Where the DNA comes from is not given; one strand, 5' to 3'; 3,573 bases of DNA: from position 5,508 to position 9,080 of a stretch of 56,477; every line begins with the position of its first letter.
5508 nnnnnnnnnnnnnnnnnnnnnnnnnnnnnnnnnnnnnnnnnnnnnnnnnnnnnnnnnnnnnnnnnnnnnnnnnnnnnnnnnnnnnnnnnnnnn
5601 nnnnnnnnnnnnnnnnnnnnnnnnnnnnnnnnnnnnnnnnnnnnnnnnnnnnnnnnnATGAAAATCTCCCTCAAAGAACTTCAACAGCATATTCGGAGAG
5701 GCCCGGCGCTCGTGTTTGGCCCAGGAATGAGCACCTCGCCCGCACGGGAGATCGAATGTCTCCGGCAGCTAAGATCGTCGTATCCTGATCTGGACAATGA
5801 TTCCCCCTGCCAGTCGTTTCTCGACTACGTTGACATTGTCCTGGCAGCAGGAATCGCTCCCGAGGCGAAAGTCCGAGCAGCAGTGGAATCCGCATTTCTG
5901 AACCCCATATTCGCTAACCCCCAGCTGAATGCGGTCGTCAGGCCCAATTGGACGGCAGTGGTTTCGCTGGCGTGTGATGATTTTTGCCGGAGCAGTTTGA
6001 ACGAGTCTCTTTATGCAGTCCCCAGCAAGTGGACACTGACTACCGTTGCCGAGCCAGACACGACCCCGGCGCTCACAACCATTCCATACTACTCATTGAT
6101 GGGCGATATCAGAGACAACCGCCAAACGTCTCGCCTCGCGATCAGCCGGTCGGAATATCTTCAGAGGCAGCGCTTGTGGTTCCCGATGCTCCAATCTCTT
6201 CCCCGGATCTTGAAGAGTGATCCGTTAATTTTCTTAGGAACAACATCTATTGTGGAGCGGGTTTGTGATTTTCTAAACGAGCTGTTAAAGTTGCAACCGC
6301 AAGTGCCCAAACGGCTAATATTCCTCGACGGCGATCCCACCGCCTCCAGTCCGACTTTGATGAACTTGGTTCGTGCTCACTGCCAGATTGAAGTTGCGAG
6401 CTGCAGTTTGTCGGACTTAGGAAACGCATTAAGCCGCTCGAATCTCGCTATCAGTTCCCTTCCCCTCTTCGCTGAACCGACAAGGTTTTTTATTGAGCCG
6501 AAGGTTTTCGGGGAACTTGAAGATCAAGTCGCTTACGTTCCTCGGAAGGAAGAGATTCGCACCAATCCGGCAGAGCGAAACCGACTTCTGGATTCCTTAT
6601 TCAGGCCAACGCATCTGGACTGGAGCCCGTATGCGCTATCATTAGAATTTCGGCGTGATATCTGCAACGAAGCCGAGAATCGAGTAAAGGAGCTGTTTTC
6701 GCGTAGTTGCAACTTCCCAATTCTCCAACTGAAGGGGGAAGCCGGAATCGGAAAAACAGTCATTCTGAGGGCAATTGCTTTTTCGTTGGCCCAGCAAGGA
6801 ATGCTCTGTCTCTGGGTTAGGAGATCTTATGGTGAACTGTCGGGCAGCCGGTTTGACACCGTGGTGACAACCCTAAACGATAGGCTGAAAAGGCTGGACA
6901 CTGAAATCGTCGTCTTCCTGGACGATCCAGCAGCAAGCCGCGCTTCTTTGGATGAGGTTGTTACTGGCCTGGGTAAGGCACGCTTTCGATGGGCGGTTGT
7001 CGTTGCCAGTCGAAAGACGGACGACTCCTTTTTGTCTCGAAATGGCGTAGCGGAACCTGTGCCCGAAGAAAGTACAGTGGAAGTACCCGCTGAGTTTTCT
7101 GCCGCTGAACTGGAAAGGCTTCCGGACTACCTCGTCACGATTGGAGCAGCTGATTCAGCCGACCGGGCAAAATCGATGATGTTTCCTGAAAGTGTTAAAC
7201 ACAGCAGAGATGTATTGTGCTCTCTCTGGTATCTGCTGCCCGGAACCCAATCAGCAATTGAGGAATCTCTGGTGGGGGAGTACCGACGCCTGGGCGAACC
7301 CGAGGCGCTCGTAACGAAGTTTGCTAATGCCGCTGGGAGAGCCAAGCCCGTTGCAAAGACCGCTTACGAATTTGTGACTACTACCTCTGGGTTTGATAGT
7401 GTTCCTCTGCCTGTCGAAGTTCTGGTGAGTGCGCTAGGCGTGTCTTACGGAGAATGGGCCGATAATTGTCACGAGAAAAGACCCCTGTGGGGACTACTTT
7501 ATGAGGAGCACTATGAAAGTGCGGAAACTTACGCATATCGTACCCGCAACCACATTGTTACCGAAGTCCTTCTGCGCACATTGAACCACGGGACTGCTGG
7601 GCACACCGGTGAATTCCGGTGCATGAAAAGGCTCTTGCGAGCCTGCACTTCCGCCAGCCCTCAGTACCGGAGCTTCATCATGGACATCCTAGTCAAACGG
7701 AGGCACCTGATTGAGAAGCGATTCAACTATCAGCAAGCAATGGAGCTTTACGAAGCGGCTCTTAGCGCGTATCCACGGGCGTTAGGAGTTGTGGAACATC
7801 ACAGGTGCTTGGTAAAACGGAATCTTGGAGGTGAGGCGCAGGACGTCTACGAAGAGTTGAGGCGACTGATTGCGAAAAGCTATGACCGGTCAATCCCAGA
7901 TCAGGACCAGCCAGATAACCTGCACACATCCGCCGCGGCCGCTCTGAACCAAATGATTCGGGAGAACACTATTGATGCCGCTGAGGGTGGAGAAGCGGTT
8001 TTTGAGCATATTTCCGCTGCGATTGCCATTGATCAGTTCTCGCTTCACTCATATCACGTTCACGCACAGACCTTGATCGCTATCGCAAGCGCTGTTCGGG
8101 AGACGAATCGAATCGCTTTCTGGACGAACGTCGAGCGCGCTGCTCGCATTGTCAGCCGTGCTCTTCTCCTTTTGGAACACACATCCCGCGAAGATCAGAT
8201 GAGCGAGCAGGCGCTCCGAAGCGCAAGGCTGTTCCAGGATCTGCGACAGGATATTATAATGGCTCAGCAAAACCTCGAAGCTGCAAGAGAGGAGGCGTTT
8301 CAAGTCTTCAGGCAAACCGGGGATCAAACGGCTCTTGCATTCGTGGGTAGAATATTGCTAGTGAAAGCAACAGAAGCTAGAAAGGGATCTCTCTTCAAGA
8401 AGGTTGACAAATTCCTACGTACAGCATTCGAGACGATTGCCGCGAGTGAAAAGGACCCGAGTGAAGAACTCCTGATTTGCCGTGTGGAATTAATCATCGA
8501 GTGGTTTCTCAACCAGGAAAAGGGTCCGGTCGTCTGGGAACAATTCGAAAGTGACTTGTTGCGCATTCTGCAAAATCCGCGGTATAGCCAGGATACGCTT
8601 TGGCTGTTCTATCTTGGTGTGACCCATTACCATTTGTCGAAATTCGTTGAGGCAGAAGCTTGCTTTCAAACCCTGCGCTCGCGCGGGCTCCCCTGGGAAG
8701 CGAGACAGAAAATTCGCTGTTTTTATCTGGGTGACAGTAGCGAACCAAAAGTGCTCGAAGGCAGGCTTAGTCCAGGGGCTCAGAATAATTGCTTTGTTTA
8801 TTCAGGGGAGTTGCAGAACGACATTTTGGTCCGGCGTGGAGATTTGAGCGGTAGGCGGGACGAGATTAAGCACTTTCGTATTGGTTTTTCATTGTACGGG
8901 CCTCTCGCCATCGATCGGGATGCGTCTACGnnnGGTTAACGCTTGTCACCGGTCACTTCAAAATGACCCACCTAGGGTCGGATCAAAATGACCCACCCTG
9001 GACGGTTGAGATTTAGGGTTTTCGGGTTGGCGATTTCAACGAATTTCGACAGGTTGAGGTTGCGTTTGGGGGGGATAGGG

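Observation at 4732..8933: Two-gene cassette: DUF6602-like nuclease-fold protein translationally coupled to a SIR2-like/STAND NTPase/TPR giant (Avs5-like), with non-canonical residues at expected catalytic positions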

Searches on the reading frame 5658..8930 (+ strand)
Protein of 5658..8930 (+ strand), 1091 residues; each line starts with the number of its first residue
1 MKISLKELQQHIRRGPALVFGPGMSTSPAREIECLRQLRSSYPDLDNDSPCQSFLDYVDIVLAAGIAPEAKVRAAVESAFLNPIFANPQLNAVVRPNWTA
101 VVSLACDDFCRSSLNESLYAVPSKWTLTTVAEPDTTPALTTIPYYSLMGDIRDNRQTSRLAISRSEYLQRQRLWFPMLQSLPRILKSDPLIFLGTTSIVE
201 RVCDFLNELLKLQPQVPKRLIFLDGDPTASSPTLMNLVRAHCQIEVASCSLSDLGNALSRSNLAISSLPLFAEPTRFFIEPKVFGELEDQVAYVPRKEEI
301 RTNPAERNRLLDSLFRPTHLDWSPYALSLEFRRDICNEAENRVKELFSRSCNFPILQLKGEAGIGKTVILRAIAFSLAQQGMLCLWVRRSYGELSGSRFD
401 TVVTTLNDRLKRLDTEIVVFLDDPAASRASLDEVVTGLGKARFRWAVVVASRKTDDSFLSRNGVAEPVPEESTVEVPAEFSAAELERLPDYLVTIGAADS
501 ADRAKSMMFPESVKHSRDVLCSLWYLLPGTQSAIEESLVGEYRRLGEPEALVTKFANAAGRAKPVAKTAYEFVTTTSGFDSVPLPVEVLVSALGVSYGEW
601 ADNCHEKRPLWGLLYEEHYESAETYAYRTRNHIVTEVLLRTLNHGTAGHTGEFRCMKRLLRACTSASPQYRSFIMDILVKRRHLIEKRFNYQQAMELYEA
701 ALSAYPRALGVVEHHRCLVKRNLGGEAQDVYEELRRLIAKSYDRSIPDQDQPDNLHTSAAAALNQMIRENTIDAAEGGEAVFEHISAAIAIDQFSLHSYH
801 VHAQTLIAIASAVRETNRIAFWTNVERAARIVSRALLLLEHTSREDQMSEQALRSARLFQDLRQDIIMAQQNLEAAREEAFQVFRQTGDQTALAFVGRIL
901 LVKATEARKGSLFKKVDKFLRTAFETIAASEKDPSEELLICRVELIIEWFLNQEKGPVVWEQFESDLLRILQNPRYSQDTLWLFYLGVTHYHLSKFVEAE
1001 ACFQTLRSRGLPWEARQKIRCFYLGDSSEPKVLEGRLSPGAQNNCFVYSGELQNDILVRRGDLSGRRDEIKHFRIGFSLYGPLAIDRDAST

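Call 3: search_protein_families(library=pfam, proteins=[window:5658-8930:+], max_evalue=1)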
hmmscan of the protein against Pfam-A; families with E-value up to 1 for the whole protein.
window:5658-8930:+ (1091 aa): 13 families
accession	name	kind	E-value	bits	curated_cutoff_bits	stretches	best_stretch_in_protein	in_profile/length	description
PF25199.1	nSTAND_NTPase5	-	8.1e-10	39.1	34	1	320-455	9-136/145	Novel STAND NTPase 5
PF13191.12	AAA_16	-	1.7e-05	25.8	32.6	1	342-467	11-104/167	AAA ATPase domain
PF07719.23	TPR_2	-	0.00017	21.9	27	1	983-1005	4-26/34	Tetratricopeptide repeat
PF00515.34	TPR_1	-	0.00073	19.7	27.8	1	983-1004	4-25/34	Tetratricopeptide repeat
PF00931.28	NB-ARC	-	0.0034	17.1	23.5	1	341-376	6-41/248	NB-ARC domain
PF05729.18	NACHT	-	0.0053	17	26.7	1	358-381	5-28/167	NACHT domain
PF24883.2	NPHP3_N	-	0.0076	16.9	24.8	1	345-415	14-84/164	Nephrocystin 3, N-terminal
PF13289.12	SIR2_2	-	0.0083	16.7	24.5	1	138-230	37-128/141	SIR2-like domain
PF13374.12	TPR_10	-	0.009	16.5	27.5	1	688-714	15-40/42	Tetratricopeptide repeat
PF20720.3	nSTAND3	-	0.0096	16.1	27.2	1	356-392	20-55/155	Novel STAND NTPase 3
PF13401.12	AAA_22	-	0.1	13.3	27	1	356-433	8-70/130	AAA domain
PF13174.12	TPR_6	-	0.15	13.3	26.3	0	689-707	14-32/33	Tetratricopeptide repeat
PF13432.12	TPR_16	-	0.28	12.1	32.7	0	979-1005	30-56/65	Tetratricopeptide repeat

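Call 4: search_protein_families(library=padloc, proteins=[window:5658-8930:+], max_evalue=1)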
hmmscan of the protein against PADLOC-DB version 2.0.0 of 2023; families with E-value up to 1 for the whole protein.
window:5658-8930:+ (1091 aa): 1 family
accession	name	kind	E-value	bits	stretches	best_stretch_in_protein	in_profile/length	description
PDLC00292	PtuA1|PtuA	-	0.023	11.1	1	350-380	332-362/726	AAA ATPase domain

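Call 5: search_protein_families(library=ncbifam, proteins=[window:5658-8930:+], max_evalue=1)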
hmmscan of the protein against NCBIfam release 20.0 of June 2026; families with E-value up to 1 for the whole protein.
window:5658-8930:+ (1091 aa): 1 family
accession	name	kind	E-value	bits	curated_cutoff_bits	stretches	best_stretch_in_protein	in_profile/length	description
NF006505.0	PRK08939.1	equivalog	0.012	14.9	228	1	330-429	134-231/306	primosomal protein DnaI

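Call 6: search_solved_structures(query=window:5658-8930:+, max_evalue=1, show_alignments=2)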
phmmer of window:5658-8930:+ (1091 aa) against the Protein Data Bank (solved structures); distinct sequences matched with E-value up to 1: 8.
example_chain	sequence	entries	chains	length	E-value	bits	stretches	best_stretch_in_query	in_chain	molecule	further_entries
2w58_A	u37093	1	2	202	0.012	16.8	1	335-428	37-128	PRIMOSOME COMPONENT (HELICASE LOADER)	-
4m4w_J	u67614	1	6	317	0.096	13.8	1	356-428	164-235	Primosomal protein DnaI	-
1es9_A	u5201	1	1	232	0.61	11.1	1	633-708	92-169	PLATELET-ACTIVATING FACTOR ACETYLHYDROLASE IB GAMMA SUBUNIT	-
1fxw_A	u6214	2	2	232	0.61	11.1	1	634-708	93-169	PLATELET-ACTIVATING FACTOR ACETYLHYDROLASE IB GAMMA SUBUNIT | PLATELET-ACTIVATING FACTOR ACETYLHYDROLASE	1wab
1bwp_A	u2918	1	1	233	0.62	11.1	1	634-708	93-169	PLATELET-ACTIVATING FACTOR ACETYLHYDROLASE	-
1bwq_A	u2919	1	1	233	0.65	11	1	634-708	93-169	PLATELET-ACTIVATING FACTOR ACETYLHYDROLASE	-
3dt6_A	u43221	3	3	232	0.65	11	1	637-708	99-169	Brain Platelet-activating factor acetylhydrolase IB subunit alpha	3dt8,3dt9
1bwr_A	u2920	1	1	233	0.75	10.8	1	632-708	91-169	PLATELET-ACTIVATING FACTOR ACETYLHYDROLASE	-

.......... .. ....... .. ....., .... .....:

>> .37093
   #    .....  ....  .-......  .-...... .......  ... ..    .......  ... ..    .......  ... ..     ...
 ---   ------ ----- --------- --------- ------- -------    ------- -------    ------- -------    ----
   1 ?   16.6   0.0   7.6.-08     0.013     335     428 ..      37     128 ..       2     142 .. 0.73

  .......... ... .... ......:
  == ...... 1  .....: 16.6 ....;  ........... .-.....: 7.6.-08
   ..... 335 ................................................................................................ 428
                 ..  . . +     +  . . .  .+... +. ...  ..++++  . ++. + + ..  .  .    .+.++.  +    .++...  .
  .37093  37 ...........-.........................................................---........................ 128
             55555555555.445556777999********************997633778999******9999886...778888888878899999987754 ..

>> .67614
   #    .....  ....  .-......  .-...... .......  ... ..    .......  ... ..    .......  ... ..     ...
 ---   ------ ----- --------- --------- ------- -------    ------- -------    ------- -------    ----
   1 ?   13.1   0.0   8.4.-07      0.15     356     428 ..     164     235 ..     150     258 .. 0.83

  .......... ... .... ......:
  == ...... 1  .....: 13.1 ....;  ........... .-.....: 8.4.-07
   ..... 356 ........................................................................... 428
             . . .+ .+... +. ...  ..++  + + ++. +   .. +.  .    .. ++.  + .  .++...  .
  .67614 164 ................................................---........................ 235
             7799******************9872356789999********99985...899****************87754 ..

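Call 8: find_homologous_proteins(query=window:5658-8930:+)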
Query window:5658-8930:+ (1091 aa): 16 proteins with E <= 0.001 among 8000 candidates.
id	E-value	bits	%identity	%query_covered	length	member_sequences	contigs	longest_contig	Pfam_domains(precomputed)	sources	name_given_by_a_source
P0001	0.0e+0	2470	100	100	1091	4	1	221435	PF25199.2,PF13191.13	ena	-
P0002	0.0e+0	1797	70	100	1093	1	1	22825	PF25199.2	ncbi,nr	ncbi:MAG: hypothetical protein JNN07_22365 [Verrucomicrobiales bacterium]|nr:hypothetical protein [V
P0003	0.0e+0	1545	61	100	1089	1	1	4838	PF25199.2,PF20720.4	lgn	-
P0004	0.0e+0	1495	59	100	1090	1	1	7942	PF25199.2,PF20720.4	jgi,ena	-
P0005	0.0e+0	1429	56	100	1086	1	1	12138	PF25199.2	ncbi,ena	-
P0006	0.0e+0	1308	54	100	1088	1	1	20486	PF25199.2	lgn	-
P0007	0.0e+0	1235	51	98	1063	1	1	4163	PF25199.2,PF20720.4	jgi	jgi:hypothetical protein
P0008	0.0e+0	1228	52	100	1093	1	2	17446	PF25199.2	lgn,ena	-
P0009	0.0e+0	1215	51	100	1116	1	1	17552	PF25199.2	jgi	jgi:thymidylate kinase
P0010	0.0e+0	1203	50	99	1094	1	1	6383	PF25199.2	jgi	jgi:hypothetical protein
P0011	0.0e+0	1170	49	100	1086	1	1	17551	PF25199.2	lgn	-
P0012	0.0e+0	1108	52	87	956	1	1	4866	PF25199.2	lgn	-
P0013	0.0e+0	1057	46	99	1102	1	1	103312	PF25199.2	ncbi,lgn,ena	-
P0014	3.1e-297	1007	51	81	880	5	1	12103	PF25199.2,PF20720.4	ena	-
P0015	4.3e-185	636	39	74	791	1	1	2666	PF25199.2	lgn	-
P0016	1.1e-89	320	27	99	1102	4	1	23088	PF25199.2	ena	-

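Call 11: find_encoding_contigs(protein=P0002, flank=8000, max_places=2)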
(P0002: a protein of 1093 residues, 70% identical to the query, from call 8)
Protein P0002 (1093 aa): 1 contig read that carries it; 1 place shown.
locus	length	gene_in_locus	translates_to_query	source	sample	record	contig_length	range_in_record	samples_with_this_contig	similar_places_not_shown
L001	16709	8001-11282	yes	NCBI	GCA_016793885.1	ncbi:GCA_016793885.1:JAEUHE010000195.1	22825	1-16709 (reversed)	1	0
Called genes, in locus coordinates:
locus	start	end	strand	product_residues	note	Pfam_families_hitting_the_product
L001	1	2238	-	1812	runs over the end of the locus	PF05593:RHS_repeat, PF25023:TEN_YD-shell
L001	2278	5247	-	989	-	-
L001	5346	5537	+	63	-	-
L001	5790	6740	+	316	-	-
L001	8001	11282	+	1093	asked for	PF25199:nSTAND_NTPase5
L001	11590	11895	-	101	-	-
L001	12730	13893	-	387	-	PF12802:MarR_2 (faint)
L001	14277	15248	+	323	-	PF02374:ArsA_ATPase (faint), PF06564:CBP_BcsQ, PF10609:ParA, PF13614:AAA_31, PF00142:Fer4_NifH (faint), PF01656:CbiA, PF09140:MipZ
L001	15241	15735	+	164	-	-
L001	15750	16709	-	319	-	PF13604:AAA_30, PF18335:SH3_13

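Call 12: find_encoding_contigs(protein=P0013, flank=8000, max_places=2)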
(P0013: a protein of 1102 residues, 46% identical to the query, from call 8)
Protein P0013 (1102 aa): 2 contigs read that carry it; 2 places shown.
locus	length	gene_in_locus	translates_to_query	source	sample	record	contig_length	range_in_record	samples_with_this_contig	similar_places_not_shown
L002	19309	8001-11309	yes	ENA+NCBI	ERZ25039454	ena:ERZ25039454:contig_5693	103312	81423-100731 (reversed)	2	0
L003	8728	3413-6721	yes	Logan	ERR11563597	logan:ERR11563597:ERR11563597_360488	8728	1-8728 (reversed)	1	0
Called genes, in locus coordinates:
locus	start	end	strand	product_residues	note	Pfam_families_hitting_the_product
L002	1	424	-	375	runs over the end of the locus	PF00589:Phage_integrase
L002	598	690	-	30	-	-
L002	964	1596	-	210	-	-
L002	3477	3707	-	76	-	PF13560:HTH_31, PF12844:HTH_19 (weak), PF01381:HTH_3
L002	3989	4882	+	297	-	PF13385:Laminin_G_3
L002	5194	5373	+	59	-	-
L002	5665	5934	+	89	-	-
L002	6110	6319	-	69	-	PF21983:NikA-like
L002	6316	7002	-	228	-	PF00239:Resolvase, PF07508:Recombinase (weak)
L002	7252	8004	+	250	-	PF20247:DUF6602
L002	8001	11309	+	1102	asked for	PF25199:nSTAND_NTPase5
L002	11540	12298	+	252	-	-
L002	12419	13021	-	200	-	-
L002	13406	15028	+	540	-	PF18120:DUF5597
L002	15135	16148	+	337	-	-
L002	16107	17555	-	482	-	PF02934:GatB_N, PF02637:GatB_Yqey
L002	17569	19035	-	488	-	PF01425:Amidase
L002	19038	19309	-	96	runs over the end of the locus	PF02686:GatC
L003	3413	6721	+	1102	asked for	PF25199:nSTAND_NTPase5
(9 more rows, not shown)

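Call 13: find_encoding_contigs(protein=P0016, flank=8000, max_places=2)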
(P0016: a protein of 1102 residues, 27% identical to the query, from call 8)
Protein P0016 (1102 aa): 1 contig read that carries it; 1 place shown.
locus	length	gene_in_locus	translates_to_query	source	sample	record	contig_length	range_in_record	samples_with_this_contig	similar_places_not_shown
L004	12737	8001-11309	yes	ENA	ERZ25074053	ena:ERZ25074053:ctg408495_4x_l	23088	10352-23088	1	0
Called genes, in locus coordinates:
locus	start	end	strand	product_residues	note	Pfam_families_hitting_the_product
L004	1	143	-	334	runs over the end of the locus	-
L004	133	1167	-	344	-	PF01555:N6_N4_Mtase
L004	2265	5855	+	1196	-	PF13482:RNase_H_2, PF13086:AAA_11 (faint), PF13604:AAA_30 (faint), PF13087:AAA_12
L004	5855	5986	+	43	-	-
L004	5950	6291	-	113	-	-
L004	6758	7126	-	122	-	-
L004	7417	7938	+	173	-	-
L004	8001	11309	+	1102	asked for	PF25199:nSTAND_NTPase5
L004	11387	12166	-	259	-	PF20247:DUF6602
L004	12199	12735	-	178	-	?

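Call 58: find_related_loci(query=A1, collection=genome_contigs, flank=5000)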
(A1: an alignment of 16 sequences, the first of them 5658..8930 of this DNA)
Query A1 (1091 aa) in genome_contigs; peptide patterns used: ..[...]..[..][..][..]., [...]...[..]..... (x = any residue, [..] = any of these).
600 stretches matched a pattern, but none encodes a relative of the query by tblastn (E <= 1e-3).

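Call 88: search_protein_families(library=padloc, proteins=[L004:2265-5855:+, L004:133-1167:-, L001:2278-5247:-, L001:12730-13893:-, L002:11540-12298:+], max_evalue=0.00001)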
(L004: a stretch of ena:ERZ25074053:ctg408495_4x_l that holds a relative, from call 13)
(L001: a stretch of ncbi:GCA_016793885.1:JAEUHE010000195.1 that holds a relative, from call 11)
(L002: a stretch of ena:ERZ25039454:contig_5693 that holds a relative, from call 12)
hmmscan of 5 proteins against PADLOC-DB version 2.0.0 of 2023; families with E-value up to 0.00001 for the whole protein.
L004:2265-5855:+ (1196 aa): 5 families
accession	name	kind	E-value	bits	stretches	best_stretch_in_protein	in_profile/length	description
PDLC03920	MkoA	-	2.1e-34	117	2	976-1154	890-1080/1112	-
PDLC03924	MkoC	-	7.4e-20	68.7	1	970-1153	767-947/1136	-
PDLC03921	MkoA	-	9.9e-15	51.3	1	975-1150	1376-1567/1607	-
PDLC02895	DpdJ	-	8.2e-11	37.5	1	774-1163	62-467/2112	DpdJ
PDLC05009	PDC-S37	-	9.2e-07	25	0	779-805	313-339/1550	-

L004:133-1167:- (344 aa): 39 families (the best 25 are shown)
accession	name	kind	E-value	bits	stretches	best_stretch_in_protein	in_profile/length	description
PDLC03323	MTase_II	-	6.3e-113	375.2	1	53-339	7-296/330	Type II methyltransferase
PDLC03387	MTase_II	-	2.1e-37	126.8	2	151-338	133-276/289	Type II methyltransferase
PDLC03353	MTase_II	-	8.5e-30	102.2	2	63-201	12-152/260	Type II methyltransferase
PDLC03371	MTase_II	-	3.7e-29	100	1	57-341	7-256/260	Type II methyltransferase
PDLC03350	MTase_II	-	6.6e-23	79.6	2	64-201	60-195/312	Type II methyltransferase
PDLC03299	MTase_II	-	1.6e-22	78.4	2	272-338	192-258/296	Type II methyltransferase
PDLC03238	MTase_II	-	2.5e-19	67.6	2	52-128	115-194/428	Type II methyltransferase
PDLC03216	MTase_II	-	2.2e-18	64.4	1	267-342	185-260/364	Type II methyltransferase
PDLC03295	MTase_II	-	1.1e-17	62.5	2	63-132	6-77/292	Type II methyltransferase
PDLC03738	oMTase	-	6.4e-17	59.3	1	266-341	194-269/376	orphan methyltransferase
PDLC03265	MTase_II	-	6.9e-17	59.9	1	65-130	29-98/333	Type II methyltransferase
PDLC03228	MTase_II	-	7.5e-17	59.9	2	271-342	139-210/227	Type II methyltransferase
PDLC03230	MTase_II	-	2.7e-16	57.8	1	63-331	38-276/360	Type II methyltransferase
PDLC03260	MTase_II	-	2.8e-16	57.4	1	275-335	245-305/349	Type II methyltransferase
PDLC03320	MTase_II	-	5.3e-15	53.3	2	62-132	34-106/289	Type II methyltransferase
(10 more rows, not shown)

L001:2278-5247:- (989 aa): 0 families

L001:12730-13893:- (387 aa): 1 family
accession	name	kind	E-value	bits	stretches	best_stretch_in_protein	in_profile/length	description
PDLC01879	CARF3--CARF_TM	-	5.4e-06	24.2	0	62-102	170-208/222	-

L002:11540-12298:+ (252 aa): 0 families

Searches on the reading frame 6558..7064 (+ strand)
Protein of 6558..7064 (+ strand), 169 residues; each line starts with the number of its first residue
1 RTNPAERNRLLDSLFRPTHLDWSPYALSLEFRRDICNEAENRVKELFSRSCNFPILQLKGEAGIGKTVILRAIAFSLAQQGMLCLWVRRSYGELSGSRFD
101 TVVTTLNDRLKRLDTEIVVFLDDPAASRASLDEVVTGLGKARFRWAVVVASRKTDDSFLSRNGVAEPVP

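Call 76: search_protein_families(library=pfam, proteins=[window:6558-7064:+], max_evalue=10)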
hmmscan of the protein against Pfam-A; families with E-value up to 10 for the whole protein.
window:6558-7064:+ (169 aa): 15 families
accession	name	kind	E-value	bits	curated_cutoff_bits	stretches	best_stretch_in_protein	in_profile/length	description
PF25199.1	nSTAND_NTPase5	-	2.7e-11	43.9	34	1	19-155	8-136/145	Novel STAND NTPase 5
PF13191.12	AAA_16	-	1.4e-06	29.4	32.6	1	41-128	10-99/167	AAA ATPase domain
PF00931.28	NB-ARC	-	5.3e-05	23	23.5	1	41-76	6-41/248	NB-ARC domain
PF05729.18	NACHT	-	0.00038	20.8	26.7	1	58-81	5-28/167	NACHT domain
PF20720.3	nSTAND3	-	0.0005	20.2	27.2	1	56-93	20-56/155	Novel STAND NTPase 3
PF24883.2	NPHP3_N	-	0.0012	19.5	24.8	1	44-117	13-86/164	Nephrocystin 3, N-terminal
PF13401.12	AAA_22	-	0.011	16.4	27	1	56-134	8-71/130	AAA domain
PF00004.35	AAA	-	0.016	16.1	21.2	1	58-123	3-65/131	ATPase family associated with various cellular activities (AAA)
PF25201.1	nSTAND6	-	0.017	15.6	27.7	1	42-109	7-74/148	Novel STAND NTPase 6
PF24404.1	nSTAND_NTPase7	-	0.028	13.8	27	1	54-95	13-54/399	Novel STAND NTPase 7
PF05673.19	DUF815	-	0.081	12.5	23.8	1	58-123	58-115/249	Protein of unknown function (DUF815)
PF02367.23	TsaE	-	0.1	13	26.6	1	44-78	12-46/128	Threonylcarbamoyl adenosine biosynthesis protein TsaE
PF13604.12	AAA_30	-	0.19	11.9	27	1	57-82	22-47/191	AAA domain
PF00005.33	ABC_tran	-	0.23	12.5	25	1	55-83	13-42/137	ABC transporter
PF13245.12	AAA_19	-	0.28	11.8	25.1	1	52-81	10-39/134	AAA domain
